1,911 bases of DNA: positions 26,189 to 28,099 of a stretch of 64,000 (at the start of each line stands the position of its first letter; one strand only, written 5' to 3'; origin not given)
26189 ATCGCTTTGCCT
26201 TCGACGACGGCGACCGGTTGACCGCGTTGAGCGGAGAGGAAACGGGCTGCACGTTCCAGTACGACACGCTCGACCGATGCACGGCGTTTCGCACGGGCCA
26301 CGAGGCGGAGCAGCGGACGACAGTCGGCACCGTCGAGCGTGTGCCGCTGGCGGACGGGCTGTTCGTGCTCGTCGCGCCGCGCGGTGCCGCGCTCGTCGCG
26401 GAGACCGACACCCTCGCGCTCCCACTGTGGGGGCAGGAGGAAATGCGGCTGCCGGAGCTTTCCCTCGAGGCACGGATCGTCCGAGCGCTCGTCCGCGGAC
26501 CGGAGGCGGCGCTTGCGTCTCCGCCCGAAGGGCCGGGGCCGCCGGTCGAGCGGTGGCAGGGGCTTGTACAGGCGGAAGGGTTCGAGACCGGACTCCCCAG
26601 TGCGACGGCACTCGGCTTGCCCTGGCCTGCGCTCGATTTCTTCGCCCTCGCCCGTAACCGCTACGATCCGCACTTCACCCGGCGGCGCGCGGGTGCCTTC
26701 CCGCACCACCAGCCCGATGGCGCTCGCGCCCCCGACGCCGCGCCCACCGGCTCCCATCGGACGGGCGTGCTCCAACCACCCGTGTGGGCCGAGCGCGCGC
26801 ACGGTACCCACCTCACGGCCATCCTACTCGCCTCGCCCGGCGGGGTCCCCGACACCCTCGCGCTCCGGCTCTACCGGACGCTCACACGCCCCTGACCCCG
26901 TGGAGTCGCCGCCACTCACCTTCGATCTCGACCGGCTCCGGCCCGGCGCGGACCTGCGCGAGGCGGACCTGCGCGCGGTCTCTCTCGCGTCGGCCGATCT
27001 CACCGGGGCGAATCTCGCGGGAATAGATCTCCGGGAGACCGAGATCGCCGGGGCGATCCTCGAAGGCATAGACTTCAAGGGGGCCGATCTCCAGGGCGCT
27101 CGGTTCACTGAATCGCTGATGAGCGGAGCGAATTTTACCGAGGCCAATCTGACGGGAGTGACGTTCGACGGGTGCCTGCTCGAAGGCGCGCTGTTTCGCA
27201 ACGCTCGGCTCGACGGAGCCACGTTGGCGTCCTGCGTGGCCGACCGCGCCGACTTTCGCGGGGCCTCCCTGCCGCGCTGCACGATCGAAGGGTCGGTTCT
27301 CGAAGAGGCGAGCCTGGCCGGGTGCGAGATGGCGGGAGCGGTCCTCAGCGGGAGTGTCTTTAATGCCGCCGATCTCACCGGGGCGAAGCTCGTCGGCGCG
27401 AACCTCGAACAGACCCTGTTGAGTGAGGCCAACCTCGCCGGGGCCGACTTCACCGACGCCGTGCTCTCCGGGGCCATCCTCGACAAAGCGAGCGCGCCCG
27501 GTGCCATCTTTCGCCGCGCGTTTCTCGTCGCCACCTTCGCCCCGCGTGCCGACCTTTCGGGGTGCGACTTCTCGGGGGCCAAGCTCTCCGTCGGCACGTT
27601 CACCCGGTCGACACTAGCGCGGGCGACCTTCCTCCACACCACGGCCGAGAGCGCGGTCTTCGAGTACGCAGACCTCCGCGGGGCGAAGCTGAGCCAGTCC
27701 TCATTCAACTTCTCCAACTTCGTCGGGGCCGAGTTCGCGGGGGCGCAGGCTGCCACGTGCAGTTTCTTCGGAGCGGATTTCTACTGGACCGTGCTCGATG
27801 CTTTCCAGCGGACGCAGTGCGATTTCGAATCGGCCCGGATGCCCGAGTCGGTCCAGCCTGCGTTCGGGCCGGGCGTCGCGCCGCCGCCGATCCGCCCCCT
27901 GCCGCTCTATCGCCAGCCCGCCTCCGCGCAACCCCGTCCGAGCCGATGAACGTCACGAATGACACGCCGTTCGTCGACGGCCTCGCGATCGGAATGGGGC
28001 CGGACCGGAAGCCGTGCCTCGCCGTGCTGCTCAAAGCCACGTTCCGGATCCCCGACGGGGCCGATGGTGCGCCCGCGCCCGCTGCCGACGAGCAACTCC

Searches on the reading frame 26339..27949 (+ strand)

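Call 6: search_protein_families(library=pfam, proteins=[window:26339-27949:+], max_evalue=0.01)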
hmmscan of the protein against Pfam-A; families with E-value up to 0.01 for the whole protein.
window:26339-27949:+ (536 aa): 4 families
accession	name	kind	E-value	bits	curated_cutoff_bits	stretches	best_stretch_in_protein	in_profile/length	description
PF00805.28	Pentapeptide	-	1.8e-52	174.8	20.2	9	239-278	1-40/40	Pentapeptide repeats (8 copies)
PF13599.13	Pentapeptide_4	-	2e-30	105.1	38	4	210-286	2-78/78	Pentapeptide repeat region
PF13576.12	Pentapeptide_3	-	2.1e-25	89.1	27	2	243-284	3-47/48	Pentapeptide repeats (9 copies)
PF23894.2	LD_SV2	-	0.0013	19.4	29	0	246-301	32-87/92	SV2A/B/C luminal domain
